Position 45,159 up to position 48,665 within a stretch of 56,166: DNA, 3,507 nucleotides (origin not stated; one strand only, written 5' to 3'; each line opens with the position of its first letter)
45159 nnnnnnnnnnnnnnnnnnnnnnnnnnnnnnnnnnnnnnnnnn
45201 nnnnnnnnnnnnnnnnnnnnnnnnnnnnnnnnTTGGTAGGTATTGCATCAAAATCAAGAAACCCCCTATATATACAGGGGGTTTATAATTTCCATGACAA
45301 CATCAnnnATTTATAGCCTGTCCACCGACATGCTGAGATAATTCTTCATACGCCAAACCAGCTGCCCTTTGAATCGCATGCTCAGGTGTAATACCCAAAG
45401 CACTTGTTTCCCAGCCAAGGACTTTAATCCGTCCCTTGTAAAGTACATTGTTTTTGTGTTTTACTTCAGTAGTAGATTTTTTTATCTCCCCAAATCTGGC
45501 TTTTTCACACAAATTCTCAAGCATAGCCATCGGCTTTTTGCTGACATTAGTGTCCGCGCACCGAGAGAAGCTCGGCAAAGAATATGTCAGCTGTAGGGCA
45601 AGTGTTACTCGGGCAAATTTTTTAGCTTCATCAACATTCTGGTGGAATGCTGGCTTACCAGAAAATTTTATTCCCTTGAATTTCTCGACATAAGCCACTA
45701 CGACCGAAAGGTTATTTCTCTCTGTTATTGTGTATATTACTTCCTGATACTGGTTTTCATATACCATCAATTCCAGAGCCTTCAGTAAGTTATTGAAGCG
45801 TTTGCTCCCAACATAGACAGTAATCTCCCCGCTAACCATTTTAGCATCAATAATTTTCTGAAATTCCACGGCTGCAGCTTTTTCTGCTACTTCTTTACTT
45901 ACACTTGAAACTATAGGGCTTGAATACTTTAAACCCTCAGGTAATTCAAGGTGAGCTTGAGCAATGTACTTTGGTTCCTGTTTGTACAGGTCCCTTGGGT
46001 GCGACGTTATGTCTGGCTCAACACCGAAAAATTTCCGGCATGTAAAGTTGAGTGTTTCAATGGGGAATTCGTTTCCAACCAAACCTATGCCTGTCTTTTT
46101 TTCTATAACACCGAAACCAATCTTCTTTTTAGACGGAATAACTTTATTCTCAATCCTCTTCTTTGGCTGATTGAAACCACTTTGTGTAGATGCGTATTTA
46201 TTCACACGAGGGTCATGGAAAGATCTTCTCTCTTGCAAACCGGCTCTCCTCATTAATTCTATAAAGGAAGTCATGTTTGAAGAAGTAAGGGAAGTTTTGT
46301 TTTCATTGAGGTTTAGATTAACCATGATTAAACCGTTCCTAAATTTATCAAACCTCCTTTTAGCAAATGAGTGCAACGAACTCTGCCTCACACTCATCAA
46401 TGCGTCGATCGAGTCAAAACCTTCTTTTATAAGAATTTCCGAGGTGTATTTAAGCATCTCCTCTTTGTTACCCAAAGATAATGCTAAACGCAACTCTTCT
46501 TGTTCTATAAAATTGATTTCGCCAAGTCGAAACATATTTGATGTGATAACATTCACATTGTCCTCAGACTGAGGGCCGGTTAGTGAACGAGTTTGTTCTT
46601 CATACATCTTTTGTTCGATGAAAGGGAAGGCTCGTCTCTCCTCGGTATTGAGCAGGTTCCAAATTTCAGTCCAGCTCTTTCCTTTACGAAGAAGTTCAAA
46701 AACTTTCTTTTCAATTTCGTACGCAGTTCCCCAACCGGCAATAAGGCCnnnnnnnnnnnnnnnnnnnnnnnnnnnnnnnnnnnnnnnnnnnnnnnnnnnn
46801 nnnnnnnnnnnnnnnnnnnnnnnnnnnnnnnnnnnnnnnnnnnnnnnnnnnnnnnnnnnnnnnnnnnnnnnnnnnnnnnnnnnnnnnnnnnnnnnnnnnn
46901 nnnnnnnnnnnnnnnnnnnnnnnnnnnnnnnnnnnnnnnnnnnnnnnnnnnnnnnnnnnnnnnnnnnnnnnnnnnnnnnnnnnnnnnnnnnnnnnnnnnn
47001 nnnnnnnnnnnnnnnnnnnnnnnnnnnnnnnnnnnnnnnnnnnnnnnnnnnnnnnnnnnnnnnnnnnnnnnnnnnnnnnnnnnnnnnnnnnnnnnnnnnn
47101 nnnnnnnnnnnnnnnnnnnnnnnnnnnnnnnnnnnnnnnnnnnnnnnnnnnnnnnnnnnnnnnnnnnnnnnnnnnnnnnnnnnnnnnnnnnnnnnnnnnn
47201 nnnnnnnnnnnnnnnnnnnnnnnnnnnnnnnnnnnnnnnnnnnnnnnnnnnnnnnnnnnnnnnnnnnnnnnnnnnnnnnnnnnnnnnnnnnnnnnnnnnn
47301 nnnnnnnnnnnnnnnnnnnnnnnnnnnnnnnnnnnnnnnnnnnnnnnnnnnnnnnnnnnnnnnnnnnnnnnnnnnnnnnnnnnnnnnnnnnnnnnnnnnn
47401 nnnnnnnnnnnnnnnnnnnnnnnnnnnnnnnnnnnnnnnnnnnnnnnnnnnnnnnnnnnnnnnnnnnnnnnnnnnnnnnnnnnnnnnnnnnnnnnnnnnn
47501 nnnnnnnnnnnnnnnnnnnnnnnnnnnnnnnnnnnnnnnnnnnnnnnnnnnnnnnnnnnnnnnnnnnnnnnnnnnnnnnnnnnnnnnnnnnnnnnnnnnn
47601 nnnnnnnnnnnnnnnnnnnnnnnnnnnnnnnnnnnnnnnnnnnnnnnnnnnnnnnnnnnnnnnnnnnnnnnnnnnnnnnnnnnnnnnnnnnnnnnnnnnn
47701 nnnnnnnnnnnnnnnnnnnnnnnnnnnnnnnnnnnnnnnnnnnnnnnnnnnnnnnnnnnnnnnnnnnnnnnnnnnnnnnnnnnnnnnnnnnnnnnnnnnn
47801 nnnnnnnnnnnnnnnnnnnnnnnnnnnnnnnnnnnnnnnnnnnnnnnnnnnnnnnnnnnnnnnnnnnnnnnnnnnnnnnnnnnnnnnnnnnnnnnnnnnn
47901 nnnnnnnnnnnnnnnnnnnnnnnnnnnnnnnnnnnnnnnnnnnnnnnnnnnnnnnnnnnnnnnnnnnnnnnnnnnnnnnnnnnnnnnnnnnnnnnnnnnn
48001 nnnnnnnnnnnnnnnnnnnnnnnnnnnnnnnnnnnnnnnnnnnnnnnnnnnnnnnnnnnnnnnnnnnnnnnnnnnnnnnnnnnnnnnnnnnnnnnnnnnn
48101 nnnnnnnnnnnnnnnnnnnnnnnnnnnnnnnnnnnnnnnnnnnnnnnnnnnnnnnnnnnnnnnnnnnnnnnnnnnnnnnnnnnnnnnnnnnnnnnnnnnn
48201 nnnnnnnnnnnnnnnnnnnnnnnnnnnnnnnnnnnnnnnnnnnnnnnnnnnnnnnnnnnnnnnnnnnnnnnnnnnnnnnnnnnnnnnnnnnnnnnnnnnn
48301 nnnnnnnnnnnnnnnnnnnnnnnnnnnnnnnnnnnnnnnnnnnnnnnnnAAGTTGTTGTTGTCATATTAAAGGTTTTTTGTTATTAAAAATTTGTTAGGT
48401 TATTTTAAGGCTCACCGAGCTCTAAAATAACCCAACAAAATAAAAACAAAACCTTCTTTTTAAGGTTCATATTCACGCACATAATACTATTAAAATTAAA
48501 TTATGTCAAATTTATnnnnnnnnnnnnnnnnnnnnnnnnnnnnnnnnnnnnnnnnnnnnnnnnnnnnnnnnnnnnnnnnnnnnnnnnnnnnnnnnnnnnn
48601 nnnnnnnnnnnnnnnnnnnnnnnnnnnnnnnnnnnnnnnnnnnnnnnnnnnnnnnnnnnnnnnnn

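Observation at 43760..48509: Two-gene island whose mRNAs both carry matching long dsRNA hairpins: candidate dsRNA-controlled system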

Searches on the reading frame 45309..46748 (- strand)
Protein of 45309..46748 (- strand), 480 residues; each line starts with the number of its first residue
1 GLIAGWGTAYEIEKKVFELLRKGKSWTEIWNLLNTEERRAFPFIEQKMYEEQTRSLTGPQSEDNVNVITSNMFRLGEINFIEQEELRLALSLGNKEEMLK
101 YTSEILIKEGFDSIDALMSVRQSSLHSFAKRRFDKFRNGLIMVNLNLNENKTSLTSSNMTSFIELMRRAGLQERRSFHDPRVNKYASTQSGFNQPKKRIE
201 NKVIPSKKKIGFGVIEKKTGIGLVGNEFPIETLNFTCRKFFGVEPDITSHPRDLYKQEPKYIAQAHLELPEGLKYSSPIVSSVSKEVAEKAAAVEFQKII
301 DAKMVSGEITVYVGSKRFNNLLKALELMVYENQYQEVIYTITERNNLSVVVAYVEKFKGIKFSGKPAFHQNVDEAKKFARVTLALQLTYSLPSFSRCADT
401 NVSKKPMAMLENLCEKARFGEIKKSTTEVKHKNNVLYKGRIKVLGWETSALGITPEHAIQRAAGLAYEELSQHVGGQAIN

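Call 61: predict_structure(alignment_id=A6)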
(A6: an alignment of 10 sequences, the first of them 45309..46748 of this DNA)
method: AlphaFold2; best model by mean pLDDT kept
length: 480 residues; sequences in the alignment: 10
mean_pLDDT: 75.4   pTM: 0.51
mean pLDDT of the five models: 75.4, 74.6, 74.4, 73.0, 72.2
residues with pLDDT >= 90: 157; 70-90: 208; 50-70: 22; < 50: 93
segments of 3 or more residues with pLDDT < 50: 1-7, 57-87, 175-225, 477-480
pLDDT, mean of each block of 10 residues (from residue 1): 45 79 83 80 78 52 29 31 47 73 87 88 85 83 88 89 91 51 28 29 28 33 57 92 91 72 90 88 89 93 90 91 91 89 89 86 92 95 91 77 87 86 91 86 87 91 90 58
secondary structure, 60 per line:
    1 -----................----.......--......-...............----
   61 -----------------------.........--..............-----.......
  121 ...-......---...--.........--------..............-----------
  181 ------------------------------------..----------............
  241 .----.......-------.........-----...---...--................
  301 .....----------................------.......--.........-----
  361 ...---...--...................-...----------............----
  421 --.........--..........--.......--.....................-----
elements in order: H6-21 H26-32 H35-40 H42-56 H84-92 H95-108 H114-123 H125-130 H139-147 H156-169 H229-241 E246-252 E260-268 E274-276 E280-282 H285-305 H316-331 E338-344 E347-355 E361-363 E367-369 H372-390 H405-416 E423-431 E434-443 E446-452 H455-475
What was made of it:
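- On DEAH/RHA helicases (DHX9/MLE type): The dsRBD folds are C-terminal (call 61).
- On Dicer / RIG-I-like receptors: The C-terminal model contains only helices and dsRBD folds (call 61).
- Three dsRBD folds at pLDDT about 90 (call 61).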

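Call 64: fold_search(model_id=the predicted structure, library=pdb)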
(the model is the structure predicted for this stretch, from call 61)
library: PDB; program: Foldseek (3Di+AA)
matches with E <= 10: 1481; with E <= 0.001: 24
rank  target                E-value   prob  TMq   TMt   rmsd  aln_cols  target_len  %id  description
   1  7zpk_C                2.1e-11  1.00  0.14  0.27  18.9       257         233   16  Mammalian Dicer in the "pre-dicing state" with pre-miR-15a substrate and TARBP2 subunit (released 2022-11-16)
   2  8dfv_K                7.2e-10  1.00  0.14  0.25  32.0       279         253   14  Structural Basis of MicroRNA Biogenesis by Dicer-1 and Its Partner Protein Loqs-PB - complex IIa (released 2022-11-16)
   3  8dg5_K                5.6e-08  1.00  0.13  0.22  31.6       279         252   12  Structural Basis of MicroRNA Biogenesis by Dicer-1 and Its Partner Protein Loqs-PB - complex IIb (released 2022-11-16)
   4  7v6c_B                9.1e-07  1.00  0.14  0.23  18.5       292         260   12  Structure of the Dicer-2-R2D2 heterodimer bound to small RNA duplex (released 2022-03-23)
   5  5n8l_MODEL_1_A        3.3e-06  1.00  0.14  0.39  14.7       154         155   12  Structure of TRBP dsRBD 1 and 2 in complex with a 19 bp siRNA (Complex B) (released 2018-02-21)
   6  5dv7_C                4.4e-06  1.00  0.12  0.38  12.1       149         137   17  Crystal Structure of NF90 tandem dsRBDs with dsRNA (released 2016-01-13)
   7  2n3f_MODEL_1_A        4.9e-06  1.00  0.14  0.40  14.6       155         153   12  Solution structure of both dsRBDs of DRB4 along with linker (viz. DRB4(1-153)) (released 2016-09-07)
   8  5ztm_A                6.9e-06  1.00  0.14  0.37  13.5       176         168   16  Crystal structure of MLE dsRBDs in complex with roX2 (R2H1) (released 2019-03-06)
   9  5ztm_B                7.3e-06  1.00  0.13  0.36  14.3       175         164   17  Crystal structure of MLE dsRBDs in complex with roX2 (R2H1) (released 2019-03-06)
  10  7vg2_A                1.7e-05  1.00  0.14  0.08  17.1       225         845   11  Cryo-EM structure of Arabidopsis DCL3 in complex with a 40-bp RNA (released 2021-10-27)
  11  9kbz_A                2.2e-05  1.00  0.13  0.05  29.8       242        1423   13  Cryo-EM structure of DCL4-DRB4CTD-dsRNA complex (released 2026-02-18)
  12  8dg7_K                5.3e-05  1.00  0.13  0.33  36.6       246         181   13  Structural Basis of MicroRNA Biogenesis by Dicer-1 and Its Partner Protein Loqs-PB - complex III (released 2022-11-16)
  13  7vg3_A                6.3e-05  1.00  0.14  0.08  17.4       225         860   13  Cryo-EM structure of Arabidopsis DCL3 in complex with a 30-bp RNA (released 2021-10-27)
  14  2l3j_MODEL_1_A        1.1e-04  1.00  0.12  0.22  22.2       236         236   15  The solution structure of the ADAR2 dsRBM-RNA complex reveals a sequence-specific read out of the minor groove (released 2010-10-27)
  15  8yig_B                1.8e-04  1.00  0.14  0.70  12.7        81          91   18  DmDcr-2/LoqsPD/slm2 in initial binding state (released 2025-03-05)
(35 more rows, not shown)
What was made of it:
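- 45834..46064 (-): dsRBD-fold module 1, about aa 768-844. Call 61 (H229-241, E246-252, E260-268, E274-276, H285-305 of the model; pLDDT about 90); call 64.
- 45579..45803 (-): dsRBD-fold module 2, about aa 855-929. Calls 61, 64.
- Closest known: TRBP / Loquacious / R2D2. Same: The best structural matches of the C-terminal region are three tandem dsRBDs (7zpk_C 2e-11, 8dfv_K 7e-10, 7v6c_B; call 64).
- Foldseek top hits are TARBP2 (2e-11), Loqs-PB (7e-10), R2D2, NF90, DRB4, MLE, DGCR8, ADAR2 and RNase III (call 64).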

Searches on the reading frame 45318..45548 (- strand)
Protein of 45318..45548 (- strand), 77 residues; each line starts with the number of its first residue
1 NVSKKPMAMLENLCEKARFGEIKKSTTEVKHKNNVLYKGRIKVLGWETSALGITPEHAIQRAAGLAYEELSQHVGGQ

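Call 88: search_solved_structures(query=A10, max_evalue=10)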
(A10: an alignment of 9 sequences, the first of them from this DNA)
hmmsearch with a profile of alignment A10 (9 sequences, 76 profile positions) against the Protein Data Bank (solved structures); distinct sequences matched with E-value up to 10: 11.
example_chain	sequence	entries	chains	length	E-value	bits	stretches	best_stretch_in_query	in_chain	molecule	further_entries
1x48_A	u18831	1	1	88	0.096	16.3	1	35-72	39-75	Interferon-induced, double-stranded RNA-activated protein kinase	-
8dfv_K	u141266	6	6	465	0.13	15.9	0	7-71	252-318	Loquacious, isoform B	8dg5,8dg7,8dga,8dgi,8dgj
7w0a_B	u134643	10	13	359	0.27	14.9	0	7-71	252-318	Loquacious, isoform D | Isoform PD of Protein Loquacious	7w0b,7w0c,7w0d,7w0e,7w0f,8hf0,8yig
5n8l_A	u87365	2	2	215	0.58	13.8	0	39-71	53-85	RISC-loading complex subunit TARBP2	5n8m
2dix_A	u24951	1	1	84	0.79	13.4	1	38-72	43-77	Interferon-inducible double stranded RNA-dependent protein kinase activator A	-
3vyy_A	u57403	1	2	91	0.9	13.2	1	10-70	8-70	ATP-dependent RNA helicase A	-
5npa_A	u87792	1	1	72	1.1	13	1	10-70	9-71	Loquacious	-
7zpj_D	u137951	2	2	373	1.4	12.5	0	39-71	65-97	RISC-loading complex subunit TARBP2 isoform 1 | RISC-loading complex subunit TARBP2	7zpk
5zak_B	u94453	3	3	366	3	11.5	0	39-71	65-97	RISC-loading complex subunit TARBP2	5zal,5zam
8hf0_C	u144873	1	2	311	7.1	10.3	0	54-71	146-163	LD06392p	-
7v6b_B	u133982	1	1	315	7.3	10.3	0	54-71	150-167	R2D2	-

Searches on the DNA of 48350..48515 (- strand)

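Call 68: build_rna_model(alignment_id=A8, structure=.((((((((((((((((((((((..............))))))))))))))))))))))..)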
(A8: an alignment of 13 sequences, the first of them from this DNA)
Model R1 built from alignment A8 (13 sequences, 61 columns); structure: as given.
model positions 51; base pairs 22; branch points 0; effective number of sequences 13; information 0.876 bits per position. Calibrated on 0.2 Mb of random sequence (short: E-values are rough).
structure used (alignment columns):
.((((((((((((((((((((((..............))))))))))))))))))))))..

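Call 69: search_with_rna_model(model_id=R1, sources=[window, L001, L002, L003, L005, L006, L008, L009, L010, L011], max_evalue=1, make_alignment=true)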
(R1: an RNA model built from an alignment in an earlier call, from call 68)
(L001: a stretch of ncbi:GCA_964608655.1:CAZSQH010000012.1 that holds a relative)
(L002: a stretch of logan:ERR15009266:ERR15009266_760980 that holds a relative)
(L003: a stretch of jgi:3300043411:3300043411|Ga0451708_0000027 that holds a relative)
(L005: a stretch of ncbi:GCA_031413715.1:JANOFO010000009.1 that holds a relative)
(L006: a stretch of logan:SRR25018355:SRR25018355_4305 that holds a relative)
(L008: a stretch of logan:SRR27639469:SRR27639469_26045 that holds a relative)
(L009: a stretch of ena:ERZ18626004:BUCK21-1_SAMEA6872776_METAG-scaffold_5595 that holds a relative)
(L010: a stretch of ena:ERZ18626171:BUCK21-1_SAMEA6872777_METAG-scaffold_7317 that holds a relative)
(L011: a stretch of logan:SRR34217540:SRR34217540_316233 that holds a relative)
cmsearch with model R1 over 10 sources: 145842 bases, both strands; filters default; matches with E-value up to 1: 27.
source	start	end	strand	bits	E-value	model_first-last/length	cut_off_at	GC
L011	5221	5270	-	55.3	2.8e-11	1-51/51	no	0.34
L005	5919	5976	+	54.8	3.8e-11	1-51/51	no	0.34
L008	1410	1467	+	54.2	5.4e-11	1-51/51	no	0.31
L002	5917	5972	+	53.2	9.8e-11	1-51/51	no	0.34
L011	594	644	+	52.5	1.5e-10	1-51/51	no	0.41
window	48391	48439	-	52.3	1.8e-10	1-51/51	no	0.35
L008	6142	6190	-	51.1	3.5e-10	1-51/51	no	0.31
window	43811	43860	+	50.5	5.1e-10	1-51/51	no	0.32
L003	10930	10982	-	50.5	5.2e-10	1-51/51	no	0.34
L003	5917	5976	+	50.4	5.5e-10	1-51/51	no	0.42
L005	10655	10704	-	49.5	9.3e-10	1-51/51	no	0.24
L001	2471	2522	+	46.2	6.9e-09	1-51/51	no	0.42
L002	5917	5972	-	42.7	5.8e-08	1-51/51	no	0.34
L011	5221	5270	+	41.9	9.5e-08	1-51/51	no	0.34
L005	5919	5976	-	41.2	1.5e-07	1-51/51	no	0.34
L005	10655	10704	+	39.4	4.4e-07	1-51/51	no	0.24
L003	5917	5976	-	38.9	5.9e-07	1-51/51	no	0.42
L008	1410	1467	-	35.9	3.8e-06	1-51/51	no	0.31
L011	596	644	-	35.7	4.2e-06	1-51/51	no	0.41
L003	10930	10982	+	34.4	9e-06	1-51/51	no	0.34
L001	7405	7453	-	31.4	5.9e-05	1-51/51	no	0.39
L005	3711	3765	+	28.5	0.00034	1-51/51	no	0.27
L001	2471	2522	-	27.2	0.00073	1-51/51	no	0.42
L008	6142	6190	+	26.7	0.001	1-51/51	no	0.31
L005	3712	3765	-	20.5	0.043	1-51/51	no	0.26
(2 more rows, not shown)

Alignment A9: 27 matches aligned to the model, 60 columns, each read 5' to 3' on its own strand. Consensus structure (alignment columns), stored with it:
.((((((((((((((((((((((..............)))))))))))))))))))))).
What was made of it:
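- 48391..48439 (-): Helicase leader hairpin. It has 22 pairs. The lower stem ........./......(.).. is conserved in sequence across lineages. Above it come an A-U/G·U step, an A·C mismatch, an apical stem and a 3-nt loop. R1 scores it 52.3 bits on the sense strand and 40.7 on the antisense strand (call 69).
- On Intrinsic terminator / attenuator: The stems are A/U-rich (GC 0.24-0.42, call 69).
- That model finds nothing else in 146 kb except a third leader in L005 (call 69). The sense strand scores 10-20 bits above the antisense strand (call 69).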

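Call 91: search_rna_families(source=window, start=48350, end=48515, threshold=evalue, max_evalue=1)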
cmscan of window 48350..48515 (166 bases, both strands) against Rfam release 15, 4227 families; matches with E-value up to 1: 13.
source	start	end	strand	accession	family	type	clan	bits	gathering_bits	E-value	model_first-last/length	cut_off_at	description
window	48401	48429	+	RF04089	mir-753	Gene; miRNA;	-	24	62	0.0056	1-62/62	no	mir-753 microRNA precursor family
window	48390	48441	+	RF00961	mir-581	Gene; miRNA;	-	21.5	100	0.035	1-89/89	no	mir-581 microRNA precursor family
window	48374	48453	+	RF01061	mir-548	Gene; miRNA;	-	21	90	0.063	1-84/84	no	mir-548 microRNA precursor family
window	48376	48451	-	RF04206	MIR9555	Gene; miRNA;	-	20.1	119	0.2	1-137/137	no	MIR9555 microRNA precursor family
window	48376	48453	+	RF03601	MIR7993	Gene; miRNA;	-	19.9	100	0.19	1-138/138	no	MIR7993 microRNA precursor family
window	48371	48454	-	RF01917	MIR2587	Gene; miRNA;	-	19.4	75.5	0.13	1-94/94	no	MIR2587 microRNA precursor family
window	48374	48452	-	RF03323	mir-3613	Gene; miRNA;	-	19.3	91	0.071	1-86/86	no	mir-3613 microRNA precursor family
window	48371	48464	-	RF00185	Flavi_CRE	Cis-reg;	-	18.1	42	0.45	1-96/96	no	Flavivirus 3' UTR cis-acting replication element (CRE)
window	48377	48451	-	RF00842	MIR403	Gene; miRNA;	-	17.5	70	0.27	1-115/115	no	MIR403 microRNA precursor family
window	48388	48442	-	RF00256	mir-196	Gene; miRNA;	-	16.8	55.4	0.23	1-77/77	no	mir-196 microRNA precursor family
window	48395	48433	-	RF03339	mir-3047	Gene; miRNA;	-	16.4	53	0.83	1-61/61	no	mir-3047 microRNA precursor family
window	48386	48444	-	RF03857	mir-3129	Gene; miRNA;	-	15.9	90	0.91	1-82/82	no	mir-3129 microRNA precursor family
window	48350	48489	-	RF01473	rli41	Gene; sRNA;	-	14.8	55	0.38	1-161/494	3'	Listeria sRNA rli41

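Call 99: search_with_rna_model(model_id=R1, sources=[L017, L018, L016], max_evalue=1, show_alignments=2)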
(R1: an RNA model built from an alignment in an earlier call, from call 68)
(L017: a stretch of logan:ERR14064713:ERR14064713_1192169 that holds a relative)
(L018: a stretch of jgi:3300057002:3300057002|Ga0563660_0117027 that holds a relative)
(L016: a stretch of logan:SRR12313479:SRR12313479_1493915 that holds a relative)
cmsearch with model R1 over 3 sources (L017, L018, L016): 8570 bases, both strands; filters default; matches with E-value up to 1: 4.
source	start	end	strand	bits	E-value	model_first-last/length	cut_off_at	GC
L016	929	978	+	50.5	3e-11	1-51/51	no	0.32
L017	1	49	+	46.1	4.4e-10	1-51/51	no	0.31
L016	929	978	-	33.4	9.9e-07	1-51/51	no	0.32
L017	1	49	-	27.3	4.2e-05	1-51/51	no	0.31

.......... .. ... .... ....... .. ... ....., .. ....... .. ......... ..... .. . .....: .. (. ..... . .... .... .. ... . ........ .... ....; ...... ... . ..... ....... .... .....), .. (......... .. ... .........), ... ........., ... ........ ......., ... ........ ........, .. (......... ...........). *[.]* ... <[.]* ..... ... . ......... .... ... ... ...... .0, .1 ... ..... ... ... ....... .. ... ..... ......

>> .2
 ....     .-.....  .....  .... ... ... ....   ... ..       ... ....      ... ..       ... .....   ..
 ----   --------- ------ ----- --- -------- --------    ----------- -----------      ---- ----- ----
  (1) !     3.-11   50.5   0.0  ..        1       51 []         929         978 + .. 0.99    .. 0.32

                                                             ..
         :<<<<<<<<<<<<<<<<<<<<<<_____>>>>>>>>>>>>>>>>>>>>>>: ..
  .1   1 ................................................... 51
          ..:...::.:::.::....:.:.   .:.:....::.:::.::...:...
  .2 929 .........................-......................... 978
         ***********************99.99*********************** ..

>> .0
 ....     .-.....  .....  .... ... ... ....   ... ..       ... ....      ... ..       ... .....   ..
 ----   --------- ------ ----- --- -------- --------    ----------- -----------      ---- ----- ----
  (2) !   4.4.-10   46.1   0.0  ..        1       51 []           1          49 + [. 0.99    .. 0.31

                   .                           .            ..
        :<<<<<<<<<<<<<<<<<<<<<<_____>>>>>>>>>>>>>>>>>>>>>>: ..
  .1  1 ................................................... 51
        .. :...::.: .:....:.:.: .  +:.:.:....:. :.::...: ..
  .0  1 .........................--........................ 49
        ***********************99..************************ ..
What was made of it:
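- It also finds an unseen partner leader in L017, at 46 bits and E 4e-10 (call 99).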
